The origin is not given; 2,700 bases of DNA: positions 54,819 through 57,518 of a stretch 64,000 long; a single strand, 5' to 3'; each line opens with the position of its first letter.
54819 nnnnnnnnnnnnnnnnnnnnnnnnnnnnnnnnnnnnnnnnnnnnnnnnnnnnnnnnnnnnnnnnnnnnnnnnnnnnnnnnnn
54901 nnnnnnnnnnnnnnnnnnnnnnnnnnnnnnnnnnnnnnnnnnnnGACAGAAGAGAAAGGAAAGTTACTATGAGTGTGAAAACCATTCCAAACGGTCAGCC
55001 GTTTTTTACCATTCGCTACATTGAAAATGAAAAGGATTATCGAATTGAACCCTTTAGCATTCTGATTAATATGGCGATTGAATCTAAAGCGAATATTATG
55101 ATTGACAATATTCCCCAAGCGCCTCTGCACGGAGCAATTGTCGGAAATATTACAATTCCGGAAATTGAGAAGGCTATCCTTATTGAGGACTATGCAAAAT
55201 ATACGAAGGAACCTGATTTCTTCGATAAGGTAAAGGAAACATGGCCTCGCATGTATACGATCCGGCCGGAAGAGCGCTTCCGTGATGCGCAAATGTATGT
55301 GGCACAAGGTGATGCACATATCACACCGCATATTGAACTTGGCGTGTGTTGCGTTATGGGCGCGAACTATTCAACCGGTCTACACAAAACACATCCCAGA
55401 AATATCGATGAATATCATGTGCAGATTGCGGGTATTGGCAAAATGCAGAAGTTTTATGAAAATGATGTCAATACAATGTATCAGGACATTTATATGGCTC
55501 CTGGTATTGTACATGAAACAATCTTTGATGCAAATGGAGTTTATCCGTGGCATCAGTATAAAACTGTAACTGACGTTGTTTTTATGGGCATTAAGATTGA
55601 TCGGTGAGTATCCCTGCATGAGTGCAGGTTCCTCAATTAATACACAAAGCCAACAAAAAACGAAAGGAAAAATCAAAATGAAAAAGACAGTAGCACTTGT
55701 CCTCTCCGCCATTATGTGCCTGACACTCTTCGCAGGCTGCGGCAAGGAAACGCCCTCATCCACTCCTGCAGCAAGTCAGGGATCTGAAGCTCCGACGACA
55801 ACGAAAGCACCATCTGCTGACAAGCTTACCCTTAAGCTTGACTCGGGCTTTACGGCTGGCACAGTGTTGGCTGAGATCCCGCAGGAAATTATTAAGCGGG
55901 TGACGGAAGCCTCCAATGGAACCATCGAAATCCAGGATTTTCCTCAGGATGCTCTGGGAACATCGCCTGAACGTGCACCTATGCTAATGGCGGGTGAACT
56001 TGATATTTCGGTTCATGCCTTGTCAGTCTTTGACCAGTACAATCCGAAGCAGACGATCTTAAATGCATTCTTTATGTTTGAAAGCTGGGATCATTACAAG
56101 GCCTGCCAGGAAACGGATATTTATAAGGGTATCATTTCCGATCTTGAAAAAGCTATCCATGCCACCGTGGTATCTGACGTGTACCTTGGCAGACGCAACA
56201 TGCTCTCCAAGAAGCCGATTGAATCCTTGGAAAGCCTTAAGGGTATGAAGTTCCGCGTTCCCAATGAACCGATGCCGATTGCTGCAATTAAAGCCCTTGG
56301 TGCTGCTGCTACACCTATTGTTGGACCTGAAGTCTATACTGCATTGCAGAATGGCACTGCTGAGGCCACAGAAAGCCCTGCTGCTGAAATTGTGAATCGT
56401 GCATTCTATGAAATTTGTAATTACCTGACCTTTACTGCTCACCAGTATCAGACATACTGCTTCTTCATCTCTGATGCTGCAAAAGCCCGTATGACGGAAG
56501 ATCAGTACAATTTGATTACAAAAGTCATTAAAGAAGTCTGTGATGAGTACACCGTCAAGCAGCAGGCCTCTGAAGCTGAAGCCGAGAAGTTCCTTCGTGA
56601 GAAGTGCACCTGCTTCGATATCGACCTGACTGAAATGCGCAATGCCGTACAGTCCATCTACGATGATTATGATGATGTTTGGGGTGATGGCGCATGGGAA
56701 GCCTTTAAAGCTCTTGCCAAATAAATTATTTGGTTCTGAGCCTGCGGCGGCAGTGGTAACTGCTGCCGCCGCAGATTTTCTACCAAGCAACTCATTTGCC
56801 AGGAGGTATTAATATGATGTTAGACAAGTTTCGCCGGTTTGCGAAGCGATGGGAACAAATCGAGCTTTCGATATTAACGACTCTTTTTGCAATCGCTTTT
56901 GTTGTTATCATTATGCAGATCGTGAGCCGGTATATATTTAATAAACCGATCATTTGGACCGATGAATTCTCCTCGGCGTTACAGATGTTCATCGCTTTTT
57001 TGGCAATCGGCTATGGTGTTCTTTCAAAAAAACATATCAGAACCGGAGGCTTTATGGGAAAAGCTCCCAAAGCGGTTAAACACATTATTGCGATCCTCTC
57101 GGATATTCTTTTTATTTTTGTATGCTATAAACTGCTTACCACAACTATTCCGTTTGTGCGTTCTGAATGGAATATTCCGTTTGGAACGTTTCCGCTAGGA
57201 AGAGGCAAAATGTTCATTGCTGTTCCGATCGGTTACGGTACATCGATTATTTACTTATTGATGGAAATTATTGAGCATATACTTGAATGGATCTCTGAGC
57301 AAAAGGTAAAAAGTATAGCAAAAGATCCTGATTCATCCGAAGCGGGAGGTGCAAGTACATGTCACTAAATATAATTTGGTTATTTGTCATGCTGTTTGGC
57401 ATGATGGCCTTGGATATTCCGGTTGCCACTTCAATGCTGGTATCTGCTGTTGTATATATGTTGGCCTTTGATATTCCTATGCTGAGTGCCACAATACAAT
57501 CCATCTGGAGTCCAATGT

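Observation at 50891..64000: Lower-GC TRAP-linked catabolic island with an unusual enzyme set feeding KdgK/Eda - candidate undescribed pathway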

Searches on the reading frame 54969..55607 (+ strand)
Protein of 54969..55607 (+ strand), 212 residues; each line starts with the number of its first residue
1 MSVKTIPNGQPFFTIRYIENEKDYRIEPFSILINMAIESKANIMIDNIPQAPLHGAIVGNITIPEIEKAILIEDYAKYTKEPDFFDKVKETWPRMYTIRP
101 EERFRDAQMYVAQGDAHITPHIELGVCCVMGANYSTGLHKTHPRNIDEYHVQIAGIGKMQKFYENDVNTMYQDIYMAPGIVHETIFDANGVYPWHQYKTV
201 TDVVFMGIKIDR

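Call 3: search_protein_families(library=pfam, proteins=[window:54969-55607:+])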
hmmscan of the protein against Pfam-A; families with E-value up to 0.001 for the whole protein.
window:54969-55607:+ (212 aa): 0 families

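Call 8: search_protein_families(library=ncbifam, proteins=[window:54969-55607:+])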
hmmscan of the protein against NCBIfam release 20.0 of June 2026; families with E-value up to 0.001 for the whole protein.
window:54969-55607:+ (212 aa): 0 families

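Call 39: search_solved_structures(query=window:54969-55607:+, max_evalue=10)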
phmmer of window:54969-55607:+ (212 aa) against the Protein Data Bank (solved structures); distinct sequences matched with E-value up to 10: 1.
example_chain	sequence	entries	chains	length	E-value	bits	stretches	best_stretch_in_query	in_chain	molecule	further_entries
3ldy_A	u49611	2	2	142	1.7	11.4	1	123-162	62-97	restriction endonuclease PacI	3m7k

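Call 41: search_protein_families(library=pfam, proteins=[window:54969-55607:+], max_evalue=5)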
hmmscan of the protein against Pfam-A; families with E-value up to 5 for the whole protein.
window:54969-55607:+ (212 aa): 1 family
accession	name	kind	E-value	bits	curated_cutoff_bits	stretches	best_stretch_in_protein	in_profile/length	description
PF16128.11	DUF4840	-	0.053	13.9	24.4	1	32-116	30-108/143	Domain of unknown function (DUF4840)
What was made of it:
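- Tried and rejected: Sequence search of the bicupin against PDB gave nothing (call 39), and Pfam gave nothing (call 41).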

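Call 42: find_homologous_proteins(query=window:54969-55607:+)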
Query window:54969-55607:+ (212 aa): 9 proteins with E <= 0.001 among 53 candidates.
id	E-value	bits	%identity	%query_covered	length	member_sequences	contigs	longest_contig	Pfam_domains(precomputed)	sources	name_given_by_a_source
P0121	1.3e-142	491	100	100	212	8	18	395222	-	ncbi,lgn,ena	-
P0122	3.4e-120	417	83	100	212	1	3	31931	-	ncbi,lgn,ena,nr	ncbi:MAG: hypothetical protein HDT18_05350 [Oscillibacter sp.]|nr:hypothetical protein [Oscillibacte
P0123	5.1e-117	407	81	100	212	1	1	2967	-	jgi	-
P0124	1.0e-87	311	91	67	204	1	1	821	-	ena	-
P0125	2.3e-68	248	51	99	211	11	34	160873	-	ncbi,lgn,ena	-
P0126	2.9e-66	241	50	99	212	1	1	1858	-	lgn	-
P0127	1.6e-58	216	44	99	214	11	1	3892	-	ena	-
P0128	3.1e-45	172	39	100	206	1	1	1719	-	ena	-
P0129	2.2e-38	150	37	99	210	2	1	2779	-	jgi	jgi:hypothetical protein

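Call 44: list_cluster_members(proteins=[P0121, P0001, P0004])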
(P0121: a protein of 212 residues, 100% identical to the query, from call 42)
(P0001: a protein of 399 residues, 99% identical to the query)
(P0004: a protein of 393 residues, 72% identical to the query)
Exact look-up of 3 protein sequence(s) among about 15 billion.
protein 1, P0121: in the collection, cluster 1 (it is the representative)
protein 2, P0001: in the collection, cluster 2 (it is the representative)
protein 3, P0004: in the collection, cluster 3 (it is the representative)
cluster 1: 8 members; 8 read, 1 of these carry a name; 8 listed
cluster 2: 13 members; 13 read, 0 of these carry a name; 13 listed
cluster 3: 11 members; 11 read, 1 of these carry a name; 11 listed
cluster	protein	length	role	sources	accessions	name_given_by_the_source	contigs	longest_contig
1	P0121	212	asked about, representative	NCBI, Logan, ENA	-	-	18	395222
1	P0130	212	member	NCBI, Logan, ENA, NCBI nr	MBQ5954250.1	MAG: hypothetical protein IJL47_09505 [Lachnospiraceae bacterium] | hypothetical protein [Lachnospiraceae bacterium]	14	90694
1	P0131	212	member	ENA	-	-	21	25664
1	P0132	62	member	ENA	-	-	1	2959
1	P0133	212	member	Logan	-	-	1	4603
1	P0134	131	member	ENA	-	-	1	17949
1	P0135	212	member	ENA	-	-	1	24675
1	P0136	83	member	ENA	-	-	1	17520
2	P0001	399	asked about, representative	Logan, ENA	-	-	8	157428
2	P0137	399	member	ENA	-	-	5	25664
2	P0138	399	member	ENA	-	-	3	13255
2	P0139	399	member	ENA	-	-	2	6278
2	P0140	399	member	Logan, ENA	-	-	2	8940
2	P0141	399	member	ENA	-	-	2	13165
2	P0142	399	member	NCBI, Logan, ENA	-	-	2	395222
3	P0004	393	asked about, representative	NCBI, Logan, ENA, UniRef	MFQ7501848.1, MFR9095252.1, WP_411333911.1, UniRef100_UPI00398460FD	mandelate racemase/muconate lactonizing enzyme family protein [Blautia producta] | mandelate racemase/muconate lactonizing enzyme family protein n=1 Tax=Blautia producta ...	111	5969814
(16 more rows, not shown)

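Call 50: search_protein_representatives(protein=window:54969-55607:+)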
Query: 212 residues. Proteins with E-value up to 0.001 (for the whole library): 135; up to 1e-10: 44; up to 1e-30: 9. The best 135 are listed.
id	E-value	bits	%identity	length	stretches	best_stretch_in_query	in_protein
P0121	4.0e-143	490.6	100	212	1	1-212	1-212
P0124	3.3e-88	311.1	90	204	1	69-212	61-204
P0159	1.7e-69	250.0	24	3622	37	18-103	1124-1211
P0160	2.4e-52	194.0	42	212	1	5-212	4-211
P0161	2.2e-41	158.1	37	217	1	1-212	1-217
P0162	3.8e-36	141.0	35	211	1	2-212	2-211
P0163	4.1e-35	137.6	35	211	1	9-210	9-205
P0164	3.8e-34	134.5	32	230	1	9-210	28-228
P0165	7.5e-34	133.5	36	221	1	3-209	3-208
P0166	1.1e-29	119.9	31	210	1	1-212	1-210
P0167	1.0e-28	116.7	30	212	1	7-209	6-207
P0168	1.6e-26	109.5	30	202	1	1-211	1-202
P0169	2.2e-25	105.9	32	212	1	8-206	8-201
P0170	5.4e-21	91.5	33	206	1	6-212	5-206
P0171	7.8e-20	87.7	32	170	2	1-112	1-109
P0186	3.5e-13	66.0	39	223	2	132-210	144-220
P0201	2.1e-10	56.9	49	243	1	137-209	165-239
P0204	3.9e-10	56.0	46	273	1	137-209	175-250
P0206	4.6e-10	55.8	47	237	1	130-210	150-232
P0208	9.1e-10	54.8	43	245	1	137-210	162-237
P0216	5.7e-09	52.2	44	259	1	137-209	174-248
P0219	6.6e-09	52.0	42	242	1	131-209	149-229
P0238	8.1e-08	48.4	44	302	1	135-207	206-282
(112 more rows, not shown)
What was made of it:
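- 54969..55607 (+): Metal-binding bicupin of a very small family with no Pfam model. Accessory; inferred to be an isomerase or tautomerase. Calls 41, 42, 50 (135 representatives among 1.84 billion), 52, 59, 63.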

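Call 51: search_protein_families(library=pfam, proteins=[P0201, P0204, P0206, P0208, P0216, P0219, P0238, P0160, P0164, P0186], max_evalue=0.01)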
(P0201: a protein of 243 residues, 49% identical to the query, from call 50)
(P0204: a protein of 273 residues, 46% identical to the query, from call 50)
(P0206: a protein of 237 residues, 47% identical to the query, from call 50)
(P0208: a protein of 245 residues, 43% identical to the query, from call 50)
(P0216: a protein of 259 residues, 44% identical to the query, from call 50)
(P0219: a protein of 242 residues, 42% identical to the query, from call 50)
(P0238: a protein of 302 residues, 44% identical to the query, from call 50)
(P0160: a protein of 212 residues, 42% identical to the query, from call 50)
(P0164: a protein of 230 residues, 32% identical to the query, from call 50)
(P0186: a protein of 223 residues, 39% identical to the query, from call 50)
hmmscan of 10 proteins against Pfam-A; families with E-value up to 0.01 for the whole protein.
P0201 (243 aa): 0 families

P0204 (273 aa): 0 families

P0206 (237 aa): 1 family
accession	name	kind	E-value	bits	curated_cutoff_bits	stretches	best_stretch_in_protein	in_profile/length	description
PF18637.7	AUDH_Cupin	-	0.0022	18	25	0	204-232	273-307/308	Aldos-2-ulose dehydratase/isomerase (AUDH) Cupin domain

P0208 (245 aa): 0 families

P0216 (259 aa): 1 family
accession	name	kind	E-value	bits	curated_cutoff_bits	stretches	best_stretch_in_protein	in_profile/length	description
PF18637.7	AUDH_Cupin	-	0.0015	18.5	25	0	90-192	116-218/308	Aldos-2-ulose dehydratase/isomerase (AUDH) Cupin domain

P0219 (242 aa): 1 family
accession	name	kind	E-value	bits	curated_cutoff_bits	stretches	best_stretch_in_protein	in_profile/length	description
PF18637.7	AUDH_Cupin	-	0.00044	20.2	25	0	143-230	187-307/308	Aldos-2-ulose dehydratase/isomerase (AUDH) Cupin domain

P0238 (302 aa): 0 families

P0160 (212 aa): 0 families

P0164 (230 aa): 0 families

P0186 (223 aa): 0 families
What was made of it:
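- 54969..55607 (+): Distant relatives graze the AUDH_Cupin model (call 51).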

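Call 59: predict_structure(alignment_id=A2)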
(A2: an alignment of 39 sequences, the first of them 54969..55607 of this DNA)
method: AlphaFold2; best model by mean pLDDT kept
length: 212 residues; sequences in the alignment: 39
mean_pLDDT: 96.3   pTM: 0.92
mean pLDDT of the five models: 96.3, 96.2, 96.1, 96.0, 96.1
residues with pLDDT >= 90: 204; 70-90: 7; 50-70: 1; < 50: 0
segments of 3 or more residues with pLDDT < 50: none
pLDDT, mean of each block of 10 residues (from residue 1): 92 98 97 98 98 98 98 96 97 96 92 94 97 94 94 98 98 98 96 97 98 93
secondary structure, 60 per line:
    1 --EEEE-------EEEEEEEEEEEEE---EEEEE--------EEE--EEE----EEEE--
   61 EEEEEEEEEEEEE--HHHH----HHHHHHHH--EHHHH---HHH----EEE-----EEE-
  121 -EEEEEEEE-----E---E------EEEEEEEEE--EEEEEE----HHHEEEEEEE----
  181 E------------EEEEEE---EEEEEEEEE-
elements in order: E3-6 E14-26 E30-34 E43-45 E48-50 E55-58 E61-73 H76-79 H84-91 H95-98 E109-111 E117-119 E122-129 E146-154 E157-162 E170-176 E194-199 E203-211

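Call 63: fold_search(model_id=the predicted structure, library=pdb)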
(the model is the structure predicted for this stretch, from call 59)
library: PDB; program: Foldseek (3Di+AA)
matches with E <= 10: 1655; with E <= 0.001: 238
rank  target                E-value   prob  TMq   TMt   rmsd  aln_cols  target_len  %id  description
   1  3rns                  3.2e-06  1.00  0.36  0.36  12.4       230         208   12  Cupin 2 conserved barrel domain protein from Leptotrichia buccalis (released 2011-05-11)
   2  3h7y_A                4.0e-06  1.00  0.35  0.34  14.4       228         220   11  Crystal structure of BacB, an enzyme involved in Bacilysin synthesis, in tetragonal form (released 2009-09-22)
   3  1uw8                  4.0e-06  1.00  0.36  0.22  22.1       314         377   11  CRYSTAL STRUCTURE OF OXALATE DECARBOXYLASE (released 2004-02-19)
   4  2uy9                  4.7e-06  1.00  0.38  0.23  18.5       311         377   11  E162A mutant of Bacillus subtilis Oxalate Decarboxylase OxdC (released 2007-08-21)
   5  5hi0                  4.9e-06  1.00  0.38  0.23  20.5       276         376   10  The Substrate Binding Mode and Chemical Basis of a Reaction Specificity Switch in Oxalate Decarboxylase (released 2016-04-06)
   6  4met_A                6.4e-06  1.00  0.38  0.23  17.9       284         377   12  Assigning the EPR Fine Structure Parameters of the Mn(II) Centers in Bacillus subtilis Oxalate Decarboxylase by Site-D (released 2014-03-05)
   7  5vg3_A                7.5e-06  1.00  0.37  0.22  20.9       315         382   12  Structure of Oxalate Decarboxylase from Bacillus subtilis at pH 4.6 (released 2017-10-18)
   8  2qnk                  7.5e-06  1.00  0.31  0.24  18.5       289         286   10  Crystal structure of human 3-hydroxyanthranilate 3,4-dioxygenase (released 2007-08-14)
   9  3s0m                  8.0e-06  1.00  0.36  0.22  22.0       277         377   10  A Structural Element that Modulates Proton-Coupled Electron Transfer in Oxalate Decarboxylase (released 2012-04-25)
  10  2uyb                  8.8e-06  1.00  0.38  0.23  18.2       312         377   10  S161A mutant of Bacillus subtilis Oxalate Decarboxylase OxdC (released 2007-08-21)
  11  2uy8                  9.3e-06  1.00  0.39  0.23  19.0       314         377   12  R92A mutant of Bacillus subtilis Oxalate Decarboxylase OxdC (released 2007-08-21)
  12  2uya                  9.8e-06  1.00  0.38  0.23  18.7       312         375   11  DEL162-163 mutant of Bacillus subtilis Oxalate Decarboxylase OxdC (released 2007-08-21)
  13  8hfb_B                9.8e-06  1.00  0.36  0.25  17.1       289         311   10  Evolved variant of quercetin 2,4-dioxygenase from Bacillus subtilis (released 2023-03-08)
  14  6l4c_A                1.0e-05  1.00  0.34  0.22  19.0       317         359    8  Crystal structure of vicilin from Corylus avellana (Hazelnut) (released 2019-12-04)
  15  5vg3_B                1.2e-05  1.00  0.36  0.22  21.2       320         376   11  Structure of Oxalate Decarboxylase from Bacillus subtilis at pH 4.6 (released 2017-10-18)
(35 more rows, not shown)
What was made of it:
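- The bicupin's structural neighbours include BacB and AerE, which isomerise cyclohexadienyl acids (call 63).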

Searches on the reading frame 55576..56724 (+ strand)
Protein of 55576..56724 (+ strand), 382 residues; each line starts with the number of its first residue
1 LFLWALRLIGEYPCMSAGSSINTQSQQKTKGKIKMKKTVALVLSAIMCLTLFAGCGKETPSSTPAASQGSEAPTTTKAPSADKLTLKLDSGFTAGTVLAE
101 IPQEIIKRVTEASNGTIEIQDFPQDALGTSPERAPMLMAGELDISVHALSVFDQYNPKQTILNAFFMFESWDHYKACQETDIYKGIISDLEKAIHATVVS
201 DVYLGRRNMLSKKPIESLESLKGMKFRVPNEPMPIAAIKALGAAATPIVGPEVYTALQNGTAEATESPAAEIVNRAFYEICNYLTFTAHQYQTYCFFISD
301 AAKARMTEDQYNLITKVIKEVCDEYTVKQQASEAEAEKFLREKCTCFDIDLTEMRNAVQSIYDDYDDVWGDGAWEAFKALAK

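Call 3: search_protein_families(library=pfam, proteins=[window:55576-56724:+])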
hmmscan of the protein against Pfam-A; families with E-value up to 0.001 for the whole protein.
window:55576-56724:+ (382 aa): 1 family
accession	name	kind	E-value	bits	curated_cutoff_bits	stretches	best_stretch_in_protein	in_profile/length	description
PF03480.18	DctP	-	2.6e-50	171.8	23.4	1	106-365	19-283/286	Bacterial extracellular solute-binding protein, family 7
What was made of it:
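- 55678..56724 (+): TRAP solute-binding protein DctP. It is a lipoprotein (lipobox LFAGC) and has the conserved carboxylate-binding Arg in the motif KFRVP. Pfam DctP 2.6e-50 (call 3).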

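Call 8: search_protein_families(library=ncbifam, proteins=[window:55576-56724:+])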
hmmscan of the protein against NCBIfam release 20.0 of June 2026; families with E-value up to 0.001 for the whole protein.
window:55576-56724:+ (382 aa): 2 families
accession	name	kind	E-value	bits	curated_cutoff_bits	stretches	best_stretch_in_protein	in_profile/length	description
TIGR00787.1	dctP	subfamily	2.8e-45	154.8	175.05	1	104-338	17-247/257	DctP family TRAP transporter solute-binding subunit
NF037995.1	TRAP_S1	subfamily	1.4e-34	119.6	50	1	97-342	11-255/271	TRAP transporter substrate-binding protein DctP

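Call 17: search_solved_structures(query=window:55687-56724:+, max_evalue=1e-20)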
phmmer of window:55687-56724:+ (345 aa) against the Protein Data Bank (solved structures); distinct sequences matched with E-value up to 1e-20: 30.
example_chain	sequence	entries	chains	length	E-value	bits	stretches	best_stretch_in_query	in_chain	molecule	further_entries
4mmp_A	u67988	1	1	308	7.2e-33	117.5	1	67-333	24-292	Sialic Acid Binding Protein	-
9bhf_A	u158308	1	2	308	1.2e-32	116.8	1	52-339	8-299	DctP family TRAP transporter solute-binding subunit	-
9bh3_A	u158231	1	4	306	1.2e-32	116.7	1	53-339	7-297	DctP family TRAP transporter solute-binding subunit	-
4mnp_A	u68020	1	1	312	4.2e-32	114.9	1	51-343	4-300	N-acetylneuraminate-binding protein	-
9fvb_A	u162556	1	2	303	1.1e-30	110.4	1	47-333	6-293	Sialic acid-binding periplasmic protein SiaP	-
7a5q_A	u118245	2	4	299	1.4e-30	109.9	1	48-333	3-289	DctP family TRAP transporter solute-binding subunit | Sialic acid-binding periplasmic protein SiaP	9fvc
4mag_A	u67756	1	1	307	1.4e-30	109.9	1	48-333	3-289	Sialic Acid Binding Protein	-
9fve_A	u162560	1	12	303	3.7e-30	108.6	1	47-333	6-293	Sialic acid-binding periplasmic protein SiaP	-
7a5c_A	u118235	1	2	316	8.6e-30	107.4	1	47-333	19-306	Sialic acid-binding periplasmic protein SiaP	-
5ltc_B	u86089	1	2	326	9.2e-30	107.3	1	47-333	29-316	C4-dicarboxylate-binding periplasmic protein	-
2cex_A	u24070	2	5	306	6.7e-29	104.4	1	53-328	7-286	PROTEIN HI0146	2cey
2wyk_A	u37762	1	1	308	6.8e-29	104.4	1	53-328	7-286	SIALIC ACID-BINDING PERIPLASMIC PROTEIN SIAP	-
2v4c_A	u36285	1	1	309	6.9e-29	104.4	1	53-328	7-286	SIALIC ACID-BINDING PERIPLASMIC PROTEIN SIAP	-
3b50_A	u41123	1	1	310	6.9e-29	104.4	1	53-328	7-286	Sialic acid-binding periplasmic protein siaP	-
2xwv_A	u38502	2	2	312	7.1e-29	104.3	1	53-328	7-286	SIALIC ACID-BINDING PERIPLASMIC PROTEIN SIAP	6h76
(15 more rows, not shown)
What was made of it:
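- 55678..56724 (+): The nearest solved structures are SiaP sialic-acid binders, E about 1e-33 (call 17).
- DctP is closest to the SiaP ulosonic-acid binders (call 17).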

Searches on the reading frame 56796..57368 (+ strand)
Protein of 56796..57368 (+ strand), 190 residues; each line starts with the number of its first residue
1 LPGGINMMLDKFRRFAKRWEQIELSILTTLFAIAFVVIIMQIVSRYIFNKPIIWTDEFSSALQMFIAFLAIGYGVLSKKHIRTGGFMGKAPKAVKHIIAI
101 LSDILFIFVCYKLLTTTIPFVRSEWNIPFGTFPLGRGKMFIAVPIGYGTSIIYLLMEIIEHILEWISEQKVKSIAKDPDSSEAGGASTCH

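Call 3: search_protein_families(library=pfam, proteins=[window:56796-57368:+])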
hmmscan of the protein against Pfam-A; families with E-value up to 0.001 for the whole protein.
window:56796-57368:+ (190 aa): 1 family
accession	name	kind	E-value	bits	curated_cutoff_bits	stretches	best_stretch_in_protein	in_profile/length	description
PF04290.18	DctQ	-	7.7e-22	78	28.3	1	35-162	2-130/132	Tripartite ATP-independent periplasmic transporters, DctQ component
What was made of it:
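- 56814..57368 (+): TRAP small membrane subunit DctQ. Pfam DctQ 7.7e-22 (call 3).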
